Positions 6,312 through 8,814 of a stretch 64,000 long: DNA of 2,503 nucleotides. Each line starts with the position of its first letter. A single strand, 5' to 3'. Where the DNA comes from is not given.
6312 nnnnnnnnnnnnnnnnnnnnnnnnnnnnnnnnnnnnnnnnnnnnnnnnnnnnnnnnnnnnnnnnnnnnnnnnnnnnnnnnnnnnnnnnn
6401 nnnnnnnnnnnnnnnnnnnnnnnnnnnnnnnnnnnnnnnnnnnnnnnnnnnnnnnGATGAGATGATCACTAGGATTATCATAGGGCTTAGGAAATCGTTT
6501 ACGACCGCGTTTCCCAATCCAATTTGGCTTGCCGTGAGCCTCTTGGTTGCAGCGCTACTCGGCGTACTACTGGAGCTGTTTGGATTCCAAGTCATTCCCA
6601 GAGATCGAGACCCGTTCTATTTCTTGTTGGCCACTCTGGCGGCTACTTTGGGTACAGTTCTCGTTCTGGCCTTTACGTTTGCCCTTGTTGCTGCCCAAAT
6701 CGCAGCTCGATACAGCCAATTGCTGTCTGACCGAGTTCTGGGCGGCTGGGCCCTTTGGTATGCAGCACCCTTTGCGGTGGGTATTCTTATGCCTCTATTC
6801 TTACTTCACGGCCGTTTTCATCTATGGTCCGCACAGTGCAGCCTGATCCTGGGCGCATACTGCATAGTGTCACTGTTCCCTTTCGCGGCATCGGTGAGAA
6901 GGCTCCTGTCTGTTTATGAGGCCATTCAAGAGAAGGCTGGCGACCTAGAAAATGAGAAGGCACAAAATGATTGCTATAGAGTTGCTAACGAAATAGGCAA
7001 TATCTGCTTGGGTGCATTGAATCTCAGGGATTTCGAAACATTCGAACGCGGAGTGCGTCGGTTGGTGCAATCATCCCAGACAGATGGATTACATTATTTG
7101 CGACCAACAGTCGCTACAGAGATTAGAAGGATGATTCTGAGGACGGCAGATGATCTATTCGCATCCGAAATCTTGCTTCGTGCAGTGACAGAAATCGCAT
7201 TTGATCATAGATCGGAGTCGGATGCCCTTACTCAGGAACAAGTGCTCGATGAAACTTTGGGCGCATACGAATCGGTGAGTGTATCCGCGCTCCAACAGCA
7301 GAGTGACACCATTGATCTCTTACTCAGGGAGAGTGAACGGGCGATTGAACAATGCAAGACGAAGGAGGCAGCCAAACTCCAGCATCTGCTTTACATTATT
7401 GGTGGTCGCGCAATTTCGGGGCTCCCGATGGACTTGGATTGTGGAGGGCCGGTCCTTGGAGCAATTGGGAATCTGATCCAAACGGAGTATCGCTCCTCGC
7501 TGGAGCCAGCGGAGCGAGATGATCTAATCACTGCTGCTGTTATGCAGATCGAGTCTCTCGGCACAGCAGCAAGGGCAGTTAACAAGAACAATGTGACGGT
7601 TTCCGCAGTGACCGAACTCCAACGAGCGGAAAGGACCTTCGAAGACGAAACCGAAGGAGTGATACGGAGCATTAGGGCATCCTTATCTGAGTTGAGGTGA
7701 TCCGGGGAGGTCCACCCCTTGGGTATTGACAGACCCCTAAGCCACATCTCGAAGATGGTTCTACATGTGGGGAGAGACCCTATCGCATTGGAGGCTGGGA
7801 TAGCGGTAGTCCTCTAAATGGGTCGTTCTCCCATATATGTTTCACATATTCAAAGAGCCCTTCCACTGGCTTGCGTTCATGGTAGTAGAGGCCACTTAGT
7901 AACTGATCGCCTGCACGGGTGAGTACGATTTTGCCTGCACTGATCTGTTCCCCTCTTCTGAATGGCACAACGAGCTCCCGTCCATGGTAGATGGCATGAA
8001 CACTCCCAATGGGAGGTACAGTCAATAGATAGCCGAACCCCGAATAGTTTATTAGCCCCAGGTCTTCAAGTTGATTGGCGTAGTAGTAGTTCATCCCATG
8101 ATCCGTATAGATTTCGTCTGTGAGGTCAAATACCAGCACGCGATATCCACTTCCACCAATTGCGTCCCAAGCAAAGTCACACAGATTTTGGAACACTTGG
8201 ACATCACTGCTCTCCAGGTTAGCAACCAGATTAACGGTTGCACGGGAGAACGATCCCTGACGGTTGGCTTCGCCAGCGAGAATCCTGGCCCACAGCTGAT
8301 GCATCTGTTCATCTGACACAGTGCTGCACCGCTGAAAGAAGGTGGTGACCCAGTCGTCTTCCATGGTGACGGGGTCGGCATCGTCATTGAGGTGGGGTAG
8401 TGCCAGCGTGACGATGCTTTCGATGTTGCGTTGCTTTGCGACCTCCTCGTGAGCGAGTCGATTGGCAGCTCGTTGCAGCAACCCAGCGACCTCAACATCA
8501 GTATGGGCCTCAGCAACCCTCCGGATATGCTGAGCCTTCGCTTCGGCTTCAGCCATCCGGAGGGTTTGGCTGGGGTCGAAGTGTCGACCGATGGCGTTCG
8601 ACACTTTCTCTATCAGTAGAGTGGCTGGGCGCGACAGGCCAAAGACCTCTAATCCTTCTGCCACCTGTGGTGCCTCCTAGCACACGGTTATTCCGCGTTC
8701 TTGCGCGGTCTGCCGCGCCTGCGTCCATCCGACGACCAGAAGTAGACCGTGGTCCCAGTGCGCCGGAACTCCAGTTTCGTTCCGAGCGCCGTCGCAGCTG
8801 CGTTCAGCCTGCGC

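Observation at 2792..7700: Five-gene operon: RHH controller, SPPF methyltransferase, unknown protein, MORC-like GHKL ATPase and 4-TM protein; candidate undescribed defence system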

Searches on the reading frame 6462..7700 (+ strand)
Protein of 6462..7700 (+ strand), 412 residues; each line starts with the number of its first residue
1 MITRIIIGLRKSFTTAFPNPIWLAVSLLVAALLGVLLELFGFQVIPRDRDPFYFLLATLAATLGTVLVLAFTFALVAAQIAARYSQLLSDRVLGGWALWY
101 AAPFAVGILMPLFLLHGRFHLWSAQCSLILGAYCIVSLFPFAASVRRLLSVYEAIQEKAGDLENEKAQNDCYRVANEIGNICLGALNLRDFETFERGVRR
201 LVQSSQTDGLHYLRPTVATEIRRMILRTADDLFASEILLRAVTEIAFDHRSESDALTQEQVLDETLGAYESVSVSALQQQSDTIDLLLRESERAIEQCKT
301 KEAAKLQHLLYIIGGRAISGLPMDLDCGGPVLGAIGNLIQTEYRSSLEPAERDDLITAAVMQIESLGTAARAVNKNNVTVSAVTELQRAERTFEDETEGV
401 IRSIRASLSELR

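Call 3: search_protein_families(library=pfam, proteins=[window:6462-7700:+], max_evalue=0.1)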
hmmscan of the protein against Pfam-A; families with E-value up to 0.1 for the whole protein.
window:6462-7700:+ (412 aa): 1 family
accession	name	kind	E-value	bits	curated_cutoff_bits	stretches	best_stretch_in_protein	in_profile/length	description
PF04688.18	Holin_SPP1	-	0.0012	19.4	27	1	27-77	12-51/74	SPP1 phage holin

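Call 4: search_protein_families(library=padloc, proteins=[window:6462-7700:+], max_evalue=0.1)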
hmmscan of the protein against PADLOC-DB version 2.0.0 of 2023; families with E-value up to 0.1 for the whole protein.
window:6462-7700:+ (412 aa): 0 families

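Call 5: search_protein_families(library=ncbifam, proteins=[window:6462-7700:+], max_evalue=0.1)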
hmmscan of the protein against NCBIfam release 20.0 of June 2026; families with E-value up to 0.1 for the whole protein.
window:6462-7700:+ (412 aa): 0 families

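Call 19: find_homologous_proteins(query=window:6462-7700:+)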
Query window:6462-7700:+ (412 aa): 31 proteins with E <= 0.001 among 8000 candidates.
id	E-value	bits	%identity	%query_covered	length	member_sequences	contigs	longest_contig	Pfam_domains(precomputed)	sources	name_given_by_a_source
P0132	1.5e-262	888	100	100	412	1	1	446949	-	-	-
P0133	1.1e-230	784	88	100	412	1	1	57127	-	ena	-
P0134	2.6e-219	746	85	99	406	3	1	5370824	-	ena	-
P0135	6.3e-216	735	82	100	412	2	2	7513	-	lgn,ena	-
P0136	8.2e-186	636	73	99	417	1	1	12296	-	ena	-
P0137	6.4e-182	623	72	100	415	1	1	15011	-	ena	-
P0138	1.5e-128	447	53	98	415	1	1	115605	-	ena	-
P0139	2.6e-122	427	51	98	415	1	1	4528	-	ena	-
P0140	5.8e-111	390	49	97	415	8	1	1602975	-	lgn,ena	-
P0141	3.2e-100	354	44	99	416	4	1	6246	-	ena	-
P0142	1.8e-93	332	43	98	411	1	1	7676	-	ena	-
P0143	2.6e-90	322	43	99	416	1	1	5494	-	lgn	-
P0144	1.0e-87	313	42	98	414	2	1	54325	-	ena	-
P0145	2.0e-86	309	42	100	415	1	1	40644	-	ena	-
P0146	3.2e-86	308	41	93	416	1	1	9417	-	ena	-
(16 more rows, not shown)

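Call 33: predict_structure(alignment_id=A2)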
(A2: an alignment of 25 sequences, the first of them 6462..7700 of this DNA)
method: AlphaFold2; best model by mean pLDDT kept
length: 412 residues; sequences in the alignment: 25
mean_pLDDT: 85.8   pTM: 0.75
mean pLDDT of the five models: 85.8, 83.3, 81.8, 81.6, 76.7
residues with pLDDT >= 90: 151; 70-90: 232; 50-70: 29; < 50: 0
segments of 3 or more residues with pLDDT < 50: none
pLDDT, mean of each block of 10 residues (from residue 1): 82 83 87 84 69 77 85 85 80 82 83 67 81 87 84 85 82 91 90 93 83 90 93 93 87 78 94 85 92 91 94 88 72 94 89 92 94 90 94 78 92 87
secondary structure, 60 per line:
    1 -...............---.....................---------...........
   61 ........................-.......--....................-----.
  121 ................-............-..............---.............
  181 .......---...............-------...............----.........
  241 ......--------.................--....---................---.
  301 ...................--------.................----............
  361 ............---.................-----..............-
elements in order: H2-16 H20-40 H50-84 H86-92 H95-114 H120-136 H138-149 H151-164 H168-187 H191-205 H213-227 H232-246 H255-271 H274-277 H281-296 H300-319 H328-344 H349-372 H376-392 H398-411
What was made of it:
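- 6462..7700 (+): 4-TM protein (a DUF2254-like membrane module) with a cytoplasmic alpha-solenoid domain of about 260 aa. It is the clade-specific partner and candidate effector. AF2 pLDDT 85.8, all-helical (call 33).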

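Call 37: fold_search(model_id=the predicted structure, library=pdb)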
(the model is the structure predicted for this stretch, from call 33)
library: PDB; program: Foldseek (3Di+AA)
matches with E <= 10: 1370; with E <= 0.001: 0
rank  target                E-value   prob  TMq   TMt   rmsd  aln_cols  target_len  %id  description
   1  5h7c_C                1.2e-03  1.00  0.24  0.25  19.7       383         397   10  Crystal structure of a repeat protein with two Protein A-DHR14 repeat modules (released 2017-06-28)
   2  7ue2_A                5.3e-03  1.00  0.33  0.41  10.5       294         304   11  Crystal structure of designed helical repeat protein RPB_PLP3_R6 bound to PLPx6 peptide (released 2023-03-29)
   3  7rdr_A                5.5e-03  1.00  0.36  0.34  15.1       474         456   11  Circular tandem repeat protein with novel repeat topology and enhanced subunit contact surfaces (released 2021-09-01)
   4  5h7c_A                8.1e-03  0.95  0.17  0.18  20.6       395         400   11  Crystal structure of a repeat protein with two Protein A-DHR14 repeat modules (released 2017-06-28)
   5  8ga7                  8.4e-03  0.57  0.14  0.13  24.9       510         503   13  Geometrically programmable nanomaterial construction using regularized protein building blocks (released 2024-03-13)
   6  1qz7_A                1.1e-02  0.82  0.19  0.17  18.8       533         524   11  Beta-catenin binding domain of Axin in complex with beta-catenin (released 2003-11-18)
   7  5xah_B                1.2e-02  1.00  0.30  0.33  18.6       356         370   13  Crystal structure of human Importin4 (released 2018-02-14)
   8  7sqc_H2               1.2e-02  0.95  0.21  0.20  18.4       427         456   13  Ciliary C1 central pair apparatus isolated from Chlamydomonas reinhardtii (released 2022-04-13)
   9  9mg8_B                1.2e-02  0.41  0.12  0.13  27.1       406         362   16  Crystal Structure of b-iTHR-110 (released 2025-12-17)
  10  7sqc_J2               1.2e-02  0.94  0.23  0.21  19.0       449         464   13  Ciliary C1 central pair apparatus isolated from Chlamydomonas reinhardtii (released 2022-04-13)
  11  9y6s_6y               1.5e-02  0.97  0.22  0.23  15.4       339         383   13  96-nm repeat of the Leishmania tarentolae doublet microtubule (released 2025-12-17)
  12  5zhx_A                1.5e-02  0.77  0.19  0.18  19.7       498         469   12  Crystal structure of SmgGDS-558 and farnesylated RhoA complex (released 2018-09-05)
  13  6q82_A                1.6e-02  1.00  0.35  0.17  17.0       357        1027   10  Crystal structure of the biportin Pdr6 in complex with RanGTP (released 2019-05-01)
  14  8g9k_B                1.6e-02  0.90  0.15  0.24  14.2       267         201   13  Geometrically programmable nanomaterial construction using regularized protein building blocks (released 2024-03-13)
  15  9n78_LM               1.6e-02  0.99  0.35  0.16  17.2       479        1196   12  SSU processome maturation and disassembly, State L (released 2025-11-05)
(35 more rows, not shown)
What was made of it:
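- The alpha-solenoid domain looks like an interaction scaffold (calls 33, 37).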

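Call 39: search_protein_families(library=pfam, alignment_id=A2, max_evalue=10)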
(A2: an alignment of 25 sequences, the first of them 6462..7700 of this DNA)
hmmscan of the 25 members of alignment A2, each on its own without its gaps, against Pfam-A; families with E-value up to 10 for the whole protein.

A. member 1, window:6462-7700:+ (412 aa): 4 families
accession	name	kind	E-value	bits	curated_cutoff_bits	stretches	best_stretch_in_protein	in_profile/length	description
PF04688.18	Holin_SPP1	-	0.0012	19.4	27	1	27-77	12-51/74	SPP1 phage holin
PF03011.20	PFEMP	-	0.2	12.7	23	1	243-303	92-151/154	PFEMP1 DBL domain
PF24104.1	At5g52880_ARM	-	0.66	10.8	27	1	254-305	38-89/100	F-box protein At5g52880 ARM repeat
PF25259.1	DUF7860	-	2.6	8.8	27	1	59-112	20-73/75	Family of unknown function (DUF7860)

B. families by the number of members that match (of 25 scanned): 12 families
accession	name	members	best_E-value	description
PF10011.15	DUF2254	13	0.00047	Predicted membrane protein (DUF2254)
PF04688.18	Holin_SPP1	5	0.0012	SPP1 phage holin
PF10036.14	RLL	3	0.064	RNA transcription, translation and transport factor protein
PF11835.14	RRM_8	1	0.0034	RRM-like domain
PF22667.2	Lon_lid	1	0.013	Lon protease AAA+ ATPase lid domain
PF12304.13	BCLP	1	0.015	Beta-casein like protein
PF23024.1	AMP-dom_DIP2-like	1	0.054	Disco-interacting protein 2-like, AMP domain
PF03011.20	PFEMP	1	0.2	PFEMP1 DBL domain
PF25510.1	Ubiquitin_DCDC1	1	0.2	Doublecortin domain-containing protein 1-like, ubiquitin domain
PF25600.1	TRIM_CC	1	0.29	TRIM protein coiled-coil region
PF24104.1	At5g52880_ARM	1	0.66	F-box protein At5g52880 ARM repeat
PF25259.1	DUF7860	1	2.6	Family of unknown function (DUF7860)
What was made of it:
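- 6462..7700 (+): 13 of 25 family members give sub-threshold DUF2254 hits (call 39).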

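Call 59: search_protein_representatives(alignment_id=A2)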
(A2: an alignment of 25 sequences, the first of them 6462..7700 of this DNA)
Query: 25 sequences, 415 profile positions. Proteins with E-value up to 0.001 (for the whole library): 371; up to 1e-10: 191; up to 1e-30: 35. The best 150 are listed.
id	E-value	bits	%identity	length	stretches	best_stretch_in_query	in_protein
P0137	3.6e-184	629.0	-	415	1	1-414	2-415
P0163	1.2e-180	617.4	-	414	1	1-414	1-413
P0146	1.0e-165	568.2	-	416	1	3-414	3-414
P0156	1.4e-163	561.2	-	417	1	1-414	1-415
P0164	1.7e-153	528.0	-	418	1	3-414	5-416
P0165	4.6e-145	500.2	-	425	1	1-414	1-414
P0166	2.5e-140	484.6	-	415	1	4-414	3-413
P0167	9.3e-139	479.4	-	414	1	2-413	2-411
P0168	1.4e-127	442.6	-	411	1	2-414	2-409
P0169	1.2e-95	337.4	-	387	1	40-413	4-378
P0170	1.9e-92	326.9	-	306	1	111-413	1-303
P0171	8.9e-91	321.4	-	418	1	4-409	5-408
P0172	2.4e-90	320.0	-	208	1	1-206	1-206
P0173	1.3e-77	278.0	-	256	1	160-414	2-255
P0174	1.1e-67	245.3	-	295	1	139-414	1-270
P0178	5.4e-45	170.6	-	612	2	14-391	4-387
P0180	7.7e-43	163.5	-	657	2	12-211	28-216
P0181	3.3e-42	161.4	-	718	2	6-209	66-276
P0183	9.1e-39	150.1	-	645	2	3-395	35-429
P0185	1.4e-37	146.2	-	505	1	6-347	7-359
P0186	1.1e-36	143.2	-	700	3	8-133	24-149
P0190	8.7e-34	133.7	-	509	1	6-209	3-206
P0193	3.7e-32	128.3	-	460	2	11-408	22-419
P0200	4.0e-28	115.0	-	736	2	26-400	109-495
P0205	1.3e-25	106.8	-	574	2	22-236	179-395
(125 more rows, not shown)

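Call 60: search_protein_families(library=pfam, proteins=[P0178, P0180, P0181, P0183, P0185, P0186, P0190, P0193, P0200, P0205], max_evalue=0.01)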
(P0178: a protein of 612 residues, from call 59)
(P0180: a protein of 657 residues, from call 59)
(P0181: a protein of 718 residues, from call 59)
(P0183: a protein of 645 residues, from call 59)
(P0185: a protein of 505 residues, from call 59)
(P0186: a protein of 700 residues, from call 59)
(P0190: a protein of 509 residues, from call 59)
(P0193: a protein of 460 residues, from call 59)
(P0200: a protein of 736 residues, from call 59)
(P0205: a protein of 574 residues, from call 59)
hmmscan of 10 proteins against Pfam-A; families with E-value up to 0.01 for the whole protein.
P0178 (612 aa): 0 families

P0180 (657 aa): 0 families

P0181 (718 aa): 1 family
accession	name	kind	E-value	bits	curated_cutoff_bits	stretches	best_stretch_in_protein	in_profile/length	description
PF10011.15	DUF2254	-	0.0078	15.5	28.8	0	77-156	3-91/368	Predicted membrane protein (DUF2254)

P0183 (645 aa): 0 families

P0185 (505 aa): 0 families

P0186 (700 aa): 0 families

P0190 (509 aa): 0 families

P0193 (460 aa): 2 families
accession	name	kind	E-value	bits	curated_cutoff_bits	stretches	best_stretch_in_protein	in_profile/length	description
PF10011.15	DUF2254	-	6.6e-06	25.6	28.8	1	61-178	41-167/368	Predicted membrane protein (DUF2254)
PF16987.10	KIX_2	-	0.0073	16.6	25.6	0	356-394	6-44/83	KIX domain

P0200 (736 aa): 1 family
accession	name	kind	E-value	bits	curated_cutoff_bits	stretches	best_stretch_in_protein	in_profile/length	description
PF10011.15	DUF2254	-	3.6e-11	42.9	28.8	1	140-259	46-172/368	Predicted membrane protein (DUF2254)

P0205 (574 aa): 0 families
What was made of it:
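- On Pfam DUF2254 (predicted membrane protein): A distant relative that shares the TM module passes the threshold, with 42.9 bits against 28.8 (calls 39, 60).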

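Call 61: find_encoding_contigs(protein=P0178, flank=6000, max_places=2)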
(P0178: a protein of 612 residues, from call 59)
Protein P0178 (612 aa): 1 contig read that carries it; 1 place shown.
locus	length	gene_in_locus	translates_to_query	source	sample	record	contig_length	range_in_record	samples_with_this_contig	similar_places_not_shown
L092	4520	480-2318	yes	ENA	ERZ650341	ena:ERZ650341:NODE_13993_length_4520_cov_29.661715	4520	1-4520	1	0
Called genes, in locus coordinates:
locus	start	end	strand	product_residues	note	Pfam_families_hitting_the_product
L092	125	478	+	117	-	PF01527:HTH_Tnp_1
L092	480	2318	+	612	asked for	-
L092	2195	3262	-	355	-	PF13276:HTH_21, PF00665:rve, PF13683:rve_3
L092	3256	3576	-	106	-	PF01527:HTH_Tnp_1, PF13518:HTH_28 (weak)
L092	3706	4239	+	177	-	-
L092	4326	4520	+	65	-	?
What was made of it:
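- Tried and rejected: The contig is short and IS-flanked, so it is uninformative (call 61).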

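Call 66: find_related_loci(query=A2, collection=metagenome_contigs, flank=6000)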
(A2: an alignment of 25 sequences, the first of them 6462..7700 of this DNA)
Query A2 (412 aa) in metagenome_contigs; peptide patterns used: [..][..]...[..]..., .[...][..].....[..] (x = any residue, [..] = any of these).
110 stretches matched a pattern, but none encodes a relative of the query by tblastn (E <= 1e-3).

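Call 68: find_related_loci(query=A2, collection=viral_contigs, flank=6000)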
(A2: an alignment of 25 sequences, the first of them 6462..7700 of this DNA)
Query A2 (412 aa) in viral_contigs; peptide patterns used: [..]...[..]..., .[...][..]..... (x = any residue, [..] = any of these).
37 stretches matched a pattern, but none encodes a relative of the query by tblastn (E <= 1e-3).
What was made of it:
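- Tried and rejected: No relatives were found (calls 66, 68).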

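Call 73: find_encoding_contigs(protein=P0133, flank=9000, max_places=2)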
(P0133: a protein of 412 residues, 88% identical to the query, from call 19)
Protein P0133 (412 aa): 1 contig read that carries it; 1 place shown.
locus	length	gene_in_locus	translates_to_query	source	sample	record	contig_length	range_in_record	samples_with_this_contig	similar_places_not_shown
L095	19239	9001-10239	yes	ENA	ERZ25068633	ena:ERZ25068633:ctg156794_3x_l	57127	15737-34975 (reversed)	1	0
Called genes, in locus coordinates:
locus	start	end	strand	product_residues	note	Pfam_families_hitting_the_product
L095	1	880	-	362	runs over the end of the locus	PF01594:AI-2E_transport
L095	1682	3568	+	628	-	PF00989:PAS (weak), PF00512:HisKA, PF02518:HATPase_c, PF00072:Response_reg, PF00486:Trans_reg_C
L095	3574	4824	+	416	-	PF13433:Peripla_BP_5, PF13458:Peripla_BP_6, PF01094:ANF_receptor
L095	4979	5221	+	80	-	PF26305:CD_NTase_C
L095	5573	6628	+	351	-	PF01555:N6_N4_Mtase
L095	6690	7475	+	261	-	-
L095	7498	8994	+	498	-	PF13589:HATPase_c_3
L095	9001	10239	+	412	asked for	-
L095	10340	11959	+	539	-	PF05598:DUF772, PF01609:DDE_Tnp_1, PF13751:DDE_Tnp_1_6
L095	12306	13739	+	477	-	PF04174:CP_ATPgrasp_1, PF14403:CP_ATPgrasp_2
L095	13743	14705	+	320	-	PF04168:Alpha-E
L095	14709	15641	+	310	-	PF08379:Bact_transglu_N, PF01841:Transglut_core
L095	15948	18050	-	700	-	PF00028:Cadherin, PF00041:fn3, PF00028:Cadherin, PF17963:Big_9 (weak), PF00041:fn3, PF16656:Pur_ac_phosph_N, PF25059:FN3_DSCAM-DSCAML_C, PF00028:Cadherin, +5 more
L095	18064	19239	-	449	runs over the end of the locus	PF00028:Cadherin (faint), PF00041:fn3 (weak)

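Call 85: search_protein_families(library=phrogs, proteins=[window:6462-7700:+], max_evalue=0.01)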
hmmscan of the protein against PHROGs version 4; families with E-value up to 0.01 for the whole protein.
window:6462-7700:+ (412 aa): 0 families

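Call 88: fold_search(model_id=the predicted structure, library=viral)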
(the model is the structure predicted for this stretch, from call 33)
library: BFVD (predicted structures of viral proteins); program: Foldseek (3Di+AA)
matches with E <= 10: 414; with E <= 0.001: 0
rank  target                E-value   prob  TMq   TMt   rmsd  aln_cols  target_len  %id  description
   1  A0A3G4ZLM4            8.7e-03  0.97  0.24  0.15  18.0       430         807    9  U-box domain protein [Terrestrivirus sp.]
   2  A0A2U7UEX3            3.9e-02  0.97  0.23  0.31  11.1       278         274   12  Uncharacterized protein [Pandoravirus macleodensis]
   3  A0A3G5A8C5            5.5e-02  0.92  0.23  0.27  13.4       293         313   10  Gamma-soluble NSF attachment protein [Homavirus sp.]
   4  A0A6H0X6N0            6.2e-02  0.57  0.19  0.11  24.2       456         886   10  Internal virion protein B [Aeromonas phage PS]
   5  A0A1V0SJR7            8.0e-02  0.30  0.14  0.13  23.4       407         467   10  TPR repeat protein [Klosneuvirus KNV1]
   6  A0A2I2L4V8            8.3e-02  0.30  0.13  0.11  19.4       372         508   10  Tetratricopeptide repeat protein [Orpheovirus IHUMI-LCC2]
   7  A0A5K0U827            9.1e-02  0.85  0.27  0.30  16.2       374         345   10  Gamma-soluble NSF attachment protein (Fragment) [Yasminevirus sp. GU-2018]
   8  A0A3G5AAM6            9.5e-02  0.75  0.20  0.22  16.4       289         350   13  Sel1 repeat family protein [Hyperionvirus sp.]
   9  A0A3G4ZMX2            9.9e-02  0.25  0.14  0.09  20.8       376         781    8  RING-type domain-containing protein [Terrestrivirus sp.]
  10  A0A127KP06            1.2e-01  0.33  0.18  0.10  26.6       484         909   13  Uncharacterized protein [Pseudomonas phage YMC11/06/C171_PPU_BP]
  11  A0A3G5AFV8            1.3e-01  0.35  0.19  0.12  25.7       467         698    9  J domain-containing protein [Hyperionvirus sp.]
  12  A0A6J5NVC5            1.6e-01  0.20  0.14  0.11  22.7       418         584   14  Uncharacterized protein [uncultured Caudovirales phage]
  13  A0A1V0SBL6            1.6e-01  0.66  0.19  0.24  15.0       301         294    9  Gamma-soluble NSF attachment protein [Catovirus CTV1]
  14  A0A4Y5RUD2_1          1.6e-01  0.15  0.12  0.05  31.7       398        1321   13  (no name in the UniProt tables at hand)
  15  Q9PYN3                1.6e-01  0.13  0.13  0.08  17.6       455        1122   12  ORF163 [Xestia c-nigrum granulosis virus]
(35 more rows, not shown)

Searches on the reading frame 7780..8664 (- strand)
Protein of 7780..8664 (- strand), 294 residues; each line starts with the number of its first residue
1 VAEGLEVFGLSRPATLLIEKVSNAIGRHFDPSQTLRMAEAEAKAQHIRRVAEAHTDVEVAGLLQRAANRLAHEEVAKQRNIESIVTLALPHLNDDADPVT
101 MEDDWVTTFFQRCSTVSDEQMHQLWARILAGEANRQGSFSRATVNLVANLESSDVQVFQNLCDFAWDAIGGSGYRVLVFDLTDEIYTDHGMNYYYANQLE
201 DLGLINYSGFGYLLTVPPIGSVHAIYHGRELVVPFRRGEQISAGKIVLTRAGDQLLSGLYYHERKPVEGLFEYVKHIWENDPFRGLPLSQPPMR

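Call 3: search_protein_families(library=pfam, proteins=[window:7780-8664:-], max_evalue=0.1)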
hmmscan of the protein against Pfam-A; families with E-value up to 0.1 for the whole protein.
window:7780-8664:- (294 aa): 3 families
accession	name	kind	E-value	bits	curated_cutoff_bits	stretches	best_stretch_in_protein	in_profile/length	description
PF10987.13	DUF2806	-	2.5e-29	103.1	24.5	1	64-211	1-162/221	Protein of unknown function (DUF2806)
PF14337.13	Abi_alpha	-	0.00022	21.7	29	1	111-208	37-146/196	Abortive infection alpha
PF01991.23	vATP-synt_E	-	0.047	13.6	24.2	1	38-82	4-48/199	ATP synthase (E/31 kDa) subunit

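Call 4: search_protein_families(library=padloc, proteins=[window:7780-8664:-], max_evalue=0.1)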
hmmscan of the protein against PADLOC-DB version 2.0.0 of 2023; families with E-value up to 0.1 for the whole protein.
window:7780-8664:- (294 aa): 0 families

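Call 5: search_protein_families(library=ncbifam, proteins=[window:7780-8664:-], max_evalue=0.1)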
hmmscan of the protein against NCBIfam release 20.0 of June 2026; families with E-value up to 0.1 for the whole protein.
window:7780-8664:- (294 aa): 2 families
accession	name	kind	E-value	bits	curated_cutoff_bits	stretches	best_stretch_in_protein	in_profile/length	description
TIGR03899.1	TIGR03899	hypoth_equivalog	3.3e-22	79.3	155.65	1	55-166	12-123/250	TIGR03899 family protein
TIGR03321.1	alt_F1F0_F0_B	exception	0.027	14.2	224.7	1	33-129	75-173/246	alternate F1F0 ATPase, F0 subunit B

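Call 85: search_protein_families(library=phrogs, proteins=[window:7780-8664:-], max_evalue=0.01)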
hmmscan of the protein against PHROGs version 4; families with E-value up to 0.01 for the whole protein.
window:7780-8664:- (294 aa): 0 families
